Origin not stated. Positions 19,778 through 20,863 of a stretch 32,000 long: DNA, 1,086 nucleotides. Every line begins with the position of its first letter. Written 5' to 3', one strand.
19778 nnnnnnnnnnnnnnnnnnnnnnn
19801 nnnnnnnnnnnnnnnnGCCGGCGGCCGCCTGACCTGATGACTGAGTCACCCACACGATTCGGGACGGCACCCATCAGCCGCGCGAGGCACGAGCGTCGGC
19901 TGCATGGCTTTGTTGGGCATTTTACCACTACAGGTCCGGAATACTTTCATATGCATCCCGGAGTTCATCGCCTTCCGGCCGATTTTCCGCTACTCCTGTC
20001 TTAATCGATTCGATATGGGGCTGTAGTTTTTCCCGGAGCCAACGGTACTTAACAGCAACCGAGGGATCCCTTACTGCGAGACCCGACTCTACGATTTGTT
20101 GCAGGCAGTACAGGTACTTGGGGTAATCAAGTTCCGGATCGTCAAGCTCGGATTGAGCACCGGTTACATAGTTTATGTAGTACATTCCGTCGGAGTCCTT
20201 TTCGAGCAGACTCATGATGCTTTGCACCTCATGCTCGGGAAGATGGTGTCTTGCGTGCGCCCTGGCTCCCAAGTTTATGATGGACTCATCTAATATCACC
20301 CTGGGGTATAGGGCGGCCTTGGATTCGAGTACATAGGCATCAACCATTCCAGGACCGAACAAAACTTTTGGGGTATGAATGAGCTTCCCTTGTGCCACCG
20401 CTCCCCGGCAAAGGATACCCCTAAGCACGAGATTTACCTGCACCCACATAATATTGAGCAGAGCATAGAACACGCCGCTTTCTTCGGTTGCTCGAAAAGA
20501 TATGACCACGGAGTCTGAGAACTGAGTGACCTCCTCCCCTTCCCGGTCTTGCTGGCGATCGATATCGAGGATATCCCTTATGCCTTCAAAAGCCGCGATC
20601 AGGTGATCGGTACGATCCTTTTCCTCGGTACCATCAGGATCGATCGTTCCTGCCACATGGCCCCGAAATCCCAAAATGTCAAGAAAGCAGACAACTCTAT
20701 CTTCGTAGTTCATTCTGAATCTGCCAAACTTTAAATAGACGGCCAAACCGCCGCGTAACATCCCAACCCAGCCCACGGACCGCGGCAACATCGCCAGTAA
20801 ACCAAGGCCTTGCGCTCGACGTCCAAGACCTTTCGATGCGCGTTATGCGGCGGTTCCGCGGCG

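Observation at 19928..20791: Orphan, divergent nucleotidyl-cyclase/GGDEF-like palm protein in a defence island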

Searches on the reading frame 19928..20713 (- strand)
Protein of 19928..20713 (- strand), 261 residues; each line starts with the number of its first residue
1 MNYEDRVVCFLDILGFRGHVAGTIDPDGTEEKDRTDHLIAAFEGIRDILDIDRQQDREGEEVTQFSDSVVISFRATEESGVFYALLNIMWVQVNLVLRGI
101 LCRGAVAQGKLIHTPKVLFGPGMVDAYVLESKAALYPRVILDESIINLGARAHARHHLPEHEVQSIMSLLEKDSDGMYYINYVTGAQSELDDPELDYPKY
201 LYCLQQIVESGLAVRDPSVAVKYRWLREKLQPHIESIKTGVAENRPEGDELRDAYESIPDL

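Call 3: search_protein_families(library=pfam, proteins=[window:19928-20713:-], max_evalue=1)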
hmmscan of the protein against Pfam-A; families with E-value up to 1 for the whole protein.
window:19928-20713:- (261 aa): 0 families

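Call 4: search_protein_families(library=padloc, proteins=[window:19928-20713:-], max_evalue=1)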
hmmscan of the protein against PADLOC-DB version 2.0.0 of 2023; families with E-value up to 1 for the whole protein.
window:19928-20713:- (261 aa): 0 families

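Call 5: search_protein_families(library=ncbifam, proteins=[window:19928-20713:-], max_evalue=1)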
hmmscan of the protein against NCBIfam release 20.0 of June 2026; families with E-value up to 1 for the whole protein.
window:19928-20713:- (261 aa): 0 families

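Call 6: find_homologous_proteins(query=window:19928-20713:-)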
Query window:19928-20713:- (261 aa): 509 proteins with E <= 0.001 among 1108 candidates; the best 120 are listed.
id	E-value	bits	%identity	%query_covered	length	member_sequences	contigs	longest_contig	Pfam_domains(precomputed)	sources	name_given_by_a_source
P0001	3.2e-171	586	100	100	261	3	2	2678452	-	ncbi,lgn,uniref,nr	ncbi:hypothetical protein [Halorhodospira halophila]|uniref:Guanylate cyclase domain-containing prot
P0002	4.9e-149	513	87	100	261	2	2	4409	-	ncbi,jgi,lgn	jgi:hypothetical protein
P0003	3.8e-146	503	86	100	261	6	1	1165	-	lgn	-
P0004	5.1e-141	487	83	100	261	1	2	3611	-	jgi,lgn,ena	-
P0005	1.3e-138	479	83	100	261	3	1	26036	-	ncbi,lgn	-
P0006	2.1e-133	462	80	100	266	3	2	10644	-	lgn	-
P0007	2.8e-132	458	76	100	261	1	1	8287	-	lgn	-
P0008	1.0e-131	456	78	100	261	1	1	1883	-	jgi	jgi:hypothetical protein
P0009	1.5e-122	426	72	100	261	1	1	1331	-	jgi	-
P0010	1.4e-113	397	69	100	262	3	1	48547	-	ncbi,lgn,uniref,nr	ncbi:hypothetical protein [Chlorobium sp. N1]|uniref:hypothetical protein n=1 Tax=Chlorobium sp. N1 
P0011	1.7e-112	393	67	100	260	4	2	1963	-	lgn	-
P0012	2.6e-112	393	67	100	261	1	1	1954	-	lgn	-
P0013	3.4e-112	392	64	100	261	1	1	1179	-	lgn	-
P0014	4.3e-112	392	64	100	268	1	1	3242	-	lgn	-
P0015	1.5e-109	383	67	100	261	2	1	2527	-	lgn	-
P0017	1.1e-107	377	62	100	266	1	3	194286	-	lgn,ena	-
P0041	9.2e-100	351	60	100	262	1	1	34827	-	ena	-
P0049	1.8e-96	341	58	100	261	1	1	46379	-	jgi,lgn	jgi:hypothetical protein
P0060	9.6e-94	332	56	100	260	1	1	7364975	-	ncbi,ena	-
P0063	2.4e-93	330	57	100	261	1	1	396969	-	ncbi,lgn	-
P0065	1.6e-90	321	58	92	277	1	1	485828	-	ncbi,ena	-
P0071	2.4e-89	317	59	100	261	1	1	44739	-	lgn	-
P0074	8.0e-89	316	55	100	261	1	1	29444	-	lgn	-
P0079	3.1e-85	304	53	100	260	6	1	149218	-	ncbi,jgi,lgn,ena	ncbi:MAG: hypothetical protein ACLQO1_03530 [Steroidobacteraceae bacterium]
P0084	2.1e-82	294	51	100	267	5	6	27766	-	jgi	jgi:hypothetical protein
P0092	2.3e-79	285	52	100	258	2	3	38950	-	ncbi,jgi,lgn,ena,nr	ncbi:MAG TPA: hypothetical protein VNH15_03685 [Elusimicrobiota bacterium]|nr:hypothetical protein [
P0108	3.2e-72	261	50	91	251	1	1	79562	-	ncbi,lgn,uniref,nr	ncbi:hypothetical protein G9409_11070 [Chlorobium sp. BLA1]|uniref:hypothetical protein n=1 Tax=Cand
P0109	3.8e-72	261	50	100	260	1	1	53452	-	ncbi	-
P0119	4.2e-68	248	47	99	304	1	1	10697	-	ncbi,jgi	jgi:hypothetical protein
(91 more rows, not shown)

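Call 7: search_solved_structures(query=window:19928-20713:-, max_evalue=10)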
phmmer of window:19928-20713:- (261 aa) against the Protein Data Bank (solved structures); distinct sequences matched with E-value up to 10: 3.
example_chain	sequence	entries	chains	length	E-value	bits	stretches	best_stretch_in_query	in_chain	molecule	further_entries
2fi1_A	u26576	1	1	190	0.057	16.1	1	138-221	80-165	hydrolase, haloacid dehalogenase-like family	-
7eni_C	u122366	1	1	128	0.78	12.4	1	168-237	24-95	AcrIIA13 protein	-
3nzr_A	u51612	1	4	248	1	12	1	179-246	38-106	2-dehydro-3-deoxyphosphogluconate aldolase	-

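Call 10: search_solved_structures(query=A1, max_evalue=10, show_alignments=3)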
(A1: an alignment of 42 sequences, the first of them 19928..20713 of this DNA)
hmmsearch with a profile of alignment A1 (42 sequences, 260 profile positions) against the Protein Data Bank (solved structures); distinct sequences matched with E-value up to 10: 1.
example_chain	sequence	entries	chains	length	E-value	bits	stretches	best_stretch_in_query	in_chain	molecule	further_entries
2fi1_A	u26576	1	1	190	1.3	11.5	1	150-221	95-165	hydrolase, haloacid dehalogenase-like family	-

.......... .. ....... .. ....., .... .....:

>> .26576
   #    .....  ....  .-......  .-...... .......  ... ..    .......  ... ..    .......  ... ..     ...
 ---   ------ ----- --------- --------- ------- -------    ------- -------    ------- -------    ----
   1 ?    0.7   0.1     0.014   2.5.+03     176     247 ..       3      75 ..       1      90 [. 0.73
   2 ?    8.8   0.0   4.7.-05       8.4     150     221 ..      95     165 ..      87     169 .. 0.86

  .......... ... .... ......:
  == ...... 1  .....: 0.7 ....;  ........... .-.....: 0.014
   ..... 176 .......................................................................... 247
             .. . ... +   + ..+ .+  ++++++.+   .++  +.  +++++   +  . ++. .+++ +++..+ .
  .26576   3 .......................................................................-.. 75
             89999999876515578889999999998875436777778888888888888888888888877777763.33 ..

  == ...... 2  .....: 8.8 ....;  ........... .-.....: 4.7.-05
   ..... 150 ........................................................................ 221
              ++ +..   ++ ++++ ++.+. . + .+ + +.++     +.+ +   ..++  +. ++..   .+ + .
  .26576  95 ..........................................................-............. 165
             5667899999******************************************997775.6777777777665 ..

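Call 17: find_related_loci(query=A1, collection=genome_contigs, flank=8000)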
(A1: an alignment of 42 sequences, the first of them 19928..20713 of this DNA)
Query A1 (261 aa) in genome_contigs; peptide patterns used: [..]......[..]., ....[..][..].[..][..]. (x = any residue, [..] = any of these).
141 stretches matched a pattern; 120 encode a relative of the query (tblastn E <= 1e-3); the best 80 are kept; 80 distinct loci.
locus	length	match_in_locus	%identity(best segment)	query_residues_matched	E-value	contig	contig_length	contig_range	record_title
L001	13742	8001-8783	83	1-261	3e-145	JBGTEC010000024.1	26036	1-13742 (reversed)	MAG: Wenzhouxiangella sp. isolate JTS-RE158 k141_5757262, whole genome shotgun sequence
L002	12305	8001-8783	69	1-261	9e-121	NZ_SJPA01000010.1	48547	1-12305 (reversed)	Chlorobium sp. N1 NODE_10_length_48547_cov_206.596530, whole genome shotgun sequence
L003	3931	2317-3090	59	1-258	2e-104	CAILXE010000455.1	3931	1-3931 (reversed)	MAG: uncultured Chlorobiaceae bacterium isolate Ki2-D4_bin-0025 genome assembly, contig: bin-0025:455/518, whole genome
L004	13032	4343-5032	68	1-231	3e-102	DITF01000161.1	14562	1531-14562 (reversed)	MAG TPA_asm: bacterium UBP17_UBA6191 isolate UBA6191 UBA6191_contig_263639, whole genome shotgun sequence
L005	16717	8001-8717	58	1-239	2e-96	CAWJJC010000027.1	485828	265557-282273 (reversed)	MAG: uncultured delta proteobacterium isolate MFD05442.bin.2.211 genome assembly, contig: contig_586, whole genome shotg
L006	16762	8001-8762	53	1-255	9e-89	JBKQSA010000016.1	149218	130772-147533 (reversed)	MAG: Steroidobacteraceae bacterium isolate MGr3G3H3I__bin_42 MGr3G3H3I_000000031556, whole genome shotgun sequence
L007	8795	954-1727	52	1-261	1e-85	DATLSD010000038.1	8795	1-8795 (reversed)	MAG TPA_asm: Elusimicrobiota bacterium isolate SMAG_U13921 k141_1233360, whole genome shotgun sequence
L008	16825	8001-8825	46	1-261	6e-76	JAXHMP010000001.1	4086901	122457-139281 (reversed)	MAG: Bacteroidota bacterium isolate Salar_de_Ascotan_soil_MAG_ASO55 contig_531_polypolish, whole genome shotgun sequence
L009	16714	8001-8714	47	1-236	1e-74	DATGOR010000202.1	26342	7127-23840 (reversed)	MAG TPA_asm: Vicingaceae bacterium isolate SMAG_U10374 k141_2879750, whole genome shotgun sequence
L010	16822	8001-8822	45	1-261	3e-74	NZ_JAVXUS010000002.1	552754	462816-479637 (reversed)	Halomonas sp. I1 NODE_2_length_552754_cov_279.501363, whole genome shotgun sequence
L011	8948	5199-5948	46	1-239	5e-74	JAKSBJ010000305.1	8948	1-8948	MAG: Flavobacteriales bacterium isolate MAG.175 k141_8128757, whole genome shotgun sequence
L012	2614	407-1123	49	1-229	4e-75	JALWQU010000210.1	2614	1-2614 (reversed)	MAG: Candidatus Gracilibacteria bacterium isolate M2_metabat1_scaf2bin.085 M2_NODE_91202_length_2614_cov_8.620828, whole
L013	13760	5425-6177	45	1-239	3e-73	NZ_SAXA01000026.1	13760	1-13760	Ancylomarina salipaludis strain SHSM-M15 26, whole genome shotgun sequence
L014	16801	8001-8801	44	1-255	3e-72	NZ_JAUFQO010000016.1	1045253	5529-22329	Lutimonas halocynthiae strain CECT 8444 velvet_auto_105_16, whole genome shotgun sequence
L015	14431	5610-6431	43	1-258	9e-72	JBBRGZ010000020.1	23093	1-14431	MAG: Chitinophagales bacterium isolate Co_metawrap_2671 Cmw_2671_k141_20302096_length_23093_cov_8.9373, whole genome sho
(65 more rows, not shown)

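Call 22: predict_structure(alignment_id=A1)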
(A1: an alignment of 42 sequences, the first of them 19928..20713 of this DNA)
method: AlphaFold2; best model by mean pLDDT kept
length: 261 residues; sequences in the alignment: 42
mean_pLDDT: 94.8   pTM: 0.92
mean pLDDT of the five models: 94.8, 94.8, 94.2, 94.1, 93.4
residues with pLDDT >= 90: 234; 70-90: 26; 50-70: 1; < 50: 0
segments of 3 or more residues with pLDDT < 50: none
pLDDT, mean of each block of 10 residues (from residue 1): 94 94 96 97 96 85 93 97 98 98 97 94 92 87 97 94 98 95 97 96 97 91 96 97 95 96 87
secondary structure, 60 per line:
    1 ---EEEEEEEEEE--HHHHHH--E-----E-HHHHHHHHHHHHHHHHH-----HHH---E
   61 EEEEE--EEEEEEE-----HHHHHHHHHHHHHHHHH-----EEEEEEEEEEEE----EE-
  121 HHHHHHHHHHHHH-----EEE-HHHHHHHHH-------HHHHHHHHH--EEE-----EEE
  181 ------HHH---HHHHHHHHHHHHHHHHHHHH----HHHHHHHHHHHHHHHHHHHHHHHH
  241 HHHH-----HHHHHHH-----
elements in order: E4-13 H16-21 H32-48 E60-65 E68-74 H80-96 E102-113 H121-133 E139-141 H143-151 H159-167 E170-172 E178-180 H193-212 H217-244 H250-256

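Call 24: fold_search(model_id=the predicted structure, library=pdb)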
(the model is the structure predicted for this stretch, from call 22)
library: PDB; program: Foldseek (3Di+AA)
matches with E <= 10: 696; with E <= 0.001: 48
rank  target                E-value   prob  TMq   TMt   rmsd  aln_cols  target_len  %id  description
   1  5d0g_A                2.3e-05  1.00  0.44  0.66   4.7       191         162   15  Crystal structure of triple mutant (KDA to EGY) of adenylyl cyclase Ma1120 from Mycobacterium avium in complex with GT (released 2016-08-10)
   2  5d0h_A                3.0e-05  1.00  0.43  0.65   5.0       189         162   16  Crystal Structure of triple mutant (KDA to EGY) of an adenylyl cyclase Ma1120 from Mycobacterium avium in complex with (released 2016-08-10)
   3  1wc4_B                3.3e-05  1.00  0.40  0.51   5.8       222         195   12  Soluble adenylyl cyclase CyaC from S. platensis in complex with alpha, beta-methylene-ATP and Europium (released 2004-12-20)
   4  5d15_A                4.4e-05  1.00  0.44  0.67   4.7       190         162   14  Crystal structure of an adenylyl cyclase Ma1120 from Mycobacterium avium in complex with ATP and calcium ion (released 2016-08-10)
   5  8co7                  5.2e-05  1.00  0.46  0.28  20.3       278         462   14  Crystal structure of human soluble adenylyl cyclase (sAC) in complex with inhibitor TDI-09066 (released 2024-01-03)
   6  6jt0_B                5.8e-05  1.00  0.42  0.22   5.9       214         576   11  Structure of human soluble guanylate cyclase in the unliganded state (released 2019-08-28)
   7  1wc1_B                6.1e-05  1.00  0.37  0.47   4.9       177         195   13  Soluble adenylyl cyclase CyaC from S. platensis in complex with Rp- ATPalphaS (released 2004-12-20)
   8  1wc4_A                6.4e-05  1.00  0.40  0.49   6.0       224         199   13  Soluble adenylyl cyclase CyaC from S. platensis in complex with alpha, beta-methylene-ATP and Europium (released 2004-12-20)
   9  5d0e_A                8.0e-05  1.00  0.43  0.65   4.9       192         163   14  Crystal Structure of an adenylyl cyclase Ma1120-Cat in complex with GTP and calcium from Mycobacterium avium (released 2016-08-10)
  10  4wpa_B                8.0e-05  1.00  0.43  0.65   6.6       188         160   12  Crystal structure of Adenylyl cyclase Ma1120 from Mycobacterium Avium bound to Pyrophosphate and Calcium (released 2015-09-02)
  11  5d0e_B                8.4e-05  1.00  0.44  0.66   4.6       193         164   14  Crystal Structure of an adenylyl cyclase Ma1120-Cat in complex with GTP and calcium from Mycobacterium avium (released 2016-08-10)
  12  4wp8_A                8.9e-05  1.00  0.42  0.64   5.3       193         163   14  Crystal structure of Adenylyl cyclase Ma1120 from Mycobacterium Avium in complex with 2'5'-DD-3'-ATP and Manganese ion (released 2015-09-02)
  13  1wc5_D                8.9e-05  1.00  0.40  0.52   5.6       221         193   14  Soluble adenylyl cyclase CyaC from S. platensis in complex with alpha, beta-methylene-ATP in presence of bicarbonate (released 2004-12-20)
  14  4wp9_A                9.4e-05  1.00  0.40  0.59   5.3       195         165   15  Crystal structure of Adenylyl cyclase MA1120 from Mycobacterium Avium bound to 2'5'-DD-3'-ATP, Calcium and Magnesium i (released 2015-09-02)
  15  3uvj_C                9.4e-05  1.00  0.42  0.55   8.6       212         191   12  Crystal structure of the catalytic domain of the heterodimeric human soluble guanylate cyclase 1. (released 2011-12-28)
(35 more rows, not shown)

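Call 30: search_protein_families(library=pfam, alignment_id=A2, max_evalue=0.00001)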
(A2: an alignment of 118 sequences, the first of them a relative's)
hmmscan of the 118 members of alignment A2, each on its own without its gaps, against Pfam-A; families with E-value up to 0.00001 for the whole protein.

A. member 1, L001:6130-7875:+ (582 aa): 2 families
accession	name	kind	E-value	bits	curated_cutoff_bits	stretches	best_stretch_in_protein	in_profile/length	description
PF10088.15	DUF2326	-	1.9e-41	141.5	28.7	1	444-581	1-141/141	Uncharacterised protein conserved in bacteria (DUF2326)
PF20275.3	CTD10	-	4.5e-21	76.2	28.1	1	288-406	9-134/134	C-terminal domain 10 of the ABC-three component (ABC-3C) systems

B. families by the number of members that match (of 118 scanned): 119 families (the first 25 are shown)
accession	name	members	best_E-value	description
PF00069.31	Pkinase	4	8.2e-59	Protein kinase domain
PF07714.23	PK_Tyr_Ser-Thr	4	2.8e-42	Protein tyrosine and serine/threonine kinase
PF17667.7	Pkinase_fungal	3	6.7e-07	Fungal protein kinase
PF03235.19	GmrSD_N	2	3.7e-27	GmrSD restriction endonuclease, N-terminal domain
PF08241.18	Methyltransf_11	2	3.6e-18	Methyltransferase domain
PF13649.12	Methyltransf_25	2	1.1e-17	Methyltransferase domain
PF13847.12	Methyltransf_31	2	2.2e-16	Methyltransferase domain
PF08242.18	Methyltransf_12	2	1.7e-13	Methyltransferase domain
PF14355.11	Abi_C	2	3.9e-13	Abortive infection C-terminus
PF13245.12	AAA_19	2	2.4e-11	AAA domain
PF01443.25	Viral_helicase1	2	3.7e-06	Viral superfamily 1 RNA helicase core domain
PF00343.26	Phosphorylase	1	0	Carbohydrate phosphorylase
PF02547.20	Queuosine_synth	1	7.5e-135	Queuosine biosynthesis protein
PF14903.11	WG_beta_rep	1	6.7e-122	WG containing repeat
PF10566.15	Glyco_hydro_97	1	1.8e-109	Glycoside hydrolase 97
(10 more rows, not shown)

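Call 31: search_protein_families(library=padloc, alignment_id=A2, max_evalue=1e-8)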
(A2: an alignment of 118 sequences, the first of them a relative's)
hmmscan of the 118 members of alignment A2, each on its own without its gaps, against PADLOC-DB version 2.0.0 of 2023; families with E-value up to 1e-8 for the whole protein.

A. member 1, L001:6130-7875:+ (582 aa): 2 families
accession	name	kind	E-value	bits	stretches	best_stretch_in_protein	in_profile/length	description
PDLC04774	PDC-M68B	-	1.1e-162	540.6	1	1-581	1-581/581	-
PDLC03863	LmuB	-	1.5e-09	35.1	0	330-562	353-596/610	-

B. families by the number of members that match (of 118 scanned): 321 families (the first 25 are shown)
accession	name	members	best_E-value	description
PDLC04138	mad6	4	8.7e-69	mads_6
PDLC04053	PD-T4-6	4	2e-51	-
PDLC04042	PD-T4-6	4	1.1e-47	-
PDLC04047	PD-T4-6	4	2.5e-44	-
PDLC04057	PD-T4-6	4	2.9e-43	-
PDLC04061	PD-T4-6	4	7.6e-43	-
PDLC04060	PD-T4-6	4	1.4e-42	-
PDLC04054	PD-T4-6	4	2.2e-40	-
PDLC04043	PD-T4-6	4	3.7e-37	-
PDLC04039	PD-T4-6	4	1.4e-35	-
PDLC04040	PD-T4-6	4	3.1e-35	-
PDLC03920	MkoA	4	2.5e-34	-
PDLC04052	PD-T4-6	4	1.8e-31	-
PDLC01088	C3a189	4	2.3e-30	kinase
PDLC04044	PD-T4-6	4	1.3e-29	-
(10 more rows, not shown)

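Call 33: search_protein_representatives(alignment_id=A1)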
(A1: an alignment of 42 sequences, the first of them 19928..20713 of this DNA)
Query: 42 sequences, 260 profile positions. Proteins with E-value up to 0.001 (for the whole library): 10821; up to 1e-10: 6822; up to 1e-30: 786. The best 150 are listed.
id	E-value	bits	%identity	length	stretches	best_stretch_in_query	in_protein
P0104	5.8e-100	350.2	-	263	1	1-258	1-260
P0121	3.1e-97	341.3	-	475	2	2-239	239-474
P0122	4.0e-92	324.5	-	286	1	1-259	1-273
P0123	1.0e-91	323.2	-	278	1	1-258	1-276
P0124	9.8e-91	320.0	-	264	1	1-258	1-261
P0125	2.0e-89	315.7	-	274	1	1-259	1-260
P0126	5.0e-89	314.4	-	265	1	1-259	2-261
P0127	2.1e-88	312.3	-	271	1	1-259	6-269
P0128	7.4e-87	307.3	-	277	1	3-259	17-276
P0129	1.1e-86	306.7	-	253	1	1-258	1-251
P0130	1.3e-86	306.5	-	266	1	2-258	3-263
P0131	2.0e-86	305.9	-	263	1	1-259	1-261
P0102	4.3e-86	304.8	-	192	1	1-193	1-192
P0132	8.6e-86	303.8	-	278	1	2-260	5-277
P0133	2.4e-85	302.3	-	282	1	1-259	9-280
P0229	2.0e-58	214.1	-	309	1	2-259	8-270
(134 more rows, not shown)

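Call 37: search_dna_similar(query=window:19928-20713:-, collection=plasmids, mode=protein, max_rows=30)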
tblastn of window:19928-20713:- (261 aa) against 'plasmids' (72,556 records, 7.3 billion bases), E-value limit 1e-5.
Records with a match: 81; places in all: 83; records where one place covers at least 80% of the query: 32.
Best place of each record, by identity: <60% 81.
By first word of the organism name: Bacillus 32; Acinetobacter 14; Rhizobium 9; Agrobacterium 6; Sinorhizobium 4; Planococcus 2; Leisingera 1; Pseudorhizobium 1; Mesorhizobium 1; Cupriavidus 1; and 10 more.
By predicted mobility (MOB-suite, as given by PLSDB): non-mobilizable 41; conjugative 23; mobilizable 17.
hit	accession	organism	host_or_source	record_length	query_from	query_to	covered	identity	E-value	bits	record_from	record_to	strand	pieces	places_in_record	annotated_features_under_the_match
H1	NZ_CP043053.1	Acinetobacter pittii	Homo sapiens,urine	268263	3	242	92%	33.3%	7e-29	122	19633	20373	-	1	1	hypothetical protein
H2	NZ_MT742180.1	Acinetobacter lwoffii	-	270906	3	242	92%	33.3%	7e-29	122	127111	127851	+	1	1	hypothetical protein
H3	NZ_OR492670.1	Acinetobacter gerneri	-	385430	3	242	83%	36.4%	1e-25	142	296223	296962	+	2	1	hypothetical protein (x2)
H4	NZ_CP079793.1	Acinetobacter johnsonii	whole organism,washroom sink in ...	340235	3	242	92%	32.3%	2e-27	117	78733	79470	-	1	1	hypothetical protein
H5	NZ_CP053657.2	Bacillus cereus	culture,soil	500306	3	227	86%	33.9%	4e-30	125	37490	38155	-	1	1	hypothetical protein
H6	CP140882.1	Sinorhizobium meliloti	Medicago lupulina,whole organism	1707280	3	226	86%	30.8%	8e-13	75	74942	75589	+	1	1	hypothetical protein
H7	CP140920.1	Sinorhizobium meliloti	Medicago lupulina,whole organism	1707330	3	226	86%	30.8%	8e-13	75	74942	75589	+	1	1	hypothetical protein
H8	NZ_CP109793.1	Leisingera thetidis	-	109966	2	258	98%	26.3%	5e-18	91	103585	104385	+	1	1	hypothetical protein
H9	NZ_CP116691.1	Agrobacterium tumefaciens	Lettuce,cell culture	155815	2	226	86%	30.0%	5e-17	87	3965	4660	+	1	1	hypothetical protein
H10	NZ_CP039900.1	Agrobacterium tumefaciens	-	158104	2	226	86%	30.0%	5e-17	87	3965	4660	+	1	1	hypothetical protein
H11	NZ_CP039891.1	Agrobacterium tumefaciens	-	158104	2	226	86%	30.0%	5e-17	87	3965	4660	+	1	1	hypothetical protein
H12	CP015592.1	Bacillus cereus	whole organism,garden soil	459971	3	245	93%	27.5%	5e-13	76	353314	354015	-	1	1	none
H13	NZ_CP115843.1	Agrobacterium tumefaciens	willow,cell culture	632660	3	249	95%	26.8%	3e-11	70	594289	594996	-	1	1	hypothetical protein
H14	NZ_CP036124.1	Bacillus mycoides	cell culture,soil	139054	5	226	85%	29.4%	8e-12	72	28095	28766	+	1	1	hypothetical protein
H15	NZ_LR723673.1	Pseudorhizobium flavum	Paddy soil under the long-term ...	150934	2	226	86%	28.9%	1e-11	72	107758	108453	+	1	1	hypothetical protein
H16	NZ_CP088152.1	Mesorhizobium mediterraneum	Cicer arietinum L.,cell culture,radical ...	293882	7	226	84%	29.5%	5e-16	84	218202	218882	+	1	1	hypothetical protein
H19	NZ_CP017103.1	Rhizobium gallicum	Phaseolus vulgaris,Whole ...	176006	2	226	86%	28.6%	6e-17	87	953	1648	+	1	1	hypothetical protein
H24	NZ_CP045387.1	Ruegeria sp. THAF33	pure culture,Surface of a polyethylene ...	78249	2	227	87%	27.4%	5e-17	87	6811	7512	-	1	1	hypothetical protein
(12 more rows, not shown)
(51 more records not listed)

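Call 38: search_dna_similar(query=window:19928-20713:-, collection=phages, mode=protein, max_rows=30)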
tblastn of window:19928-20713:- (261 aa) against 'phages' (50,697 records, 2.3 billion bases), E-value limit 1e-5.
No match.
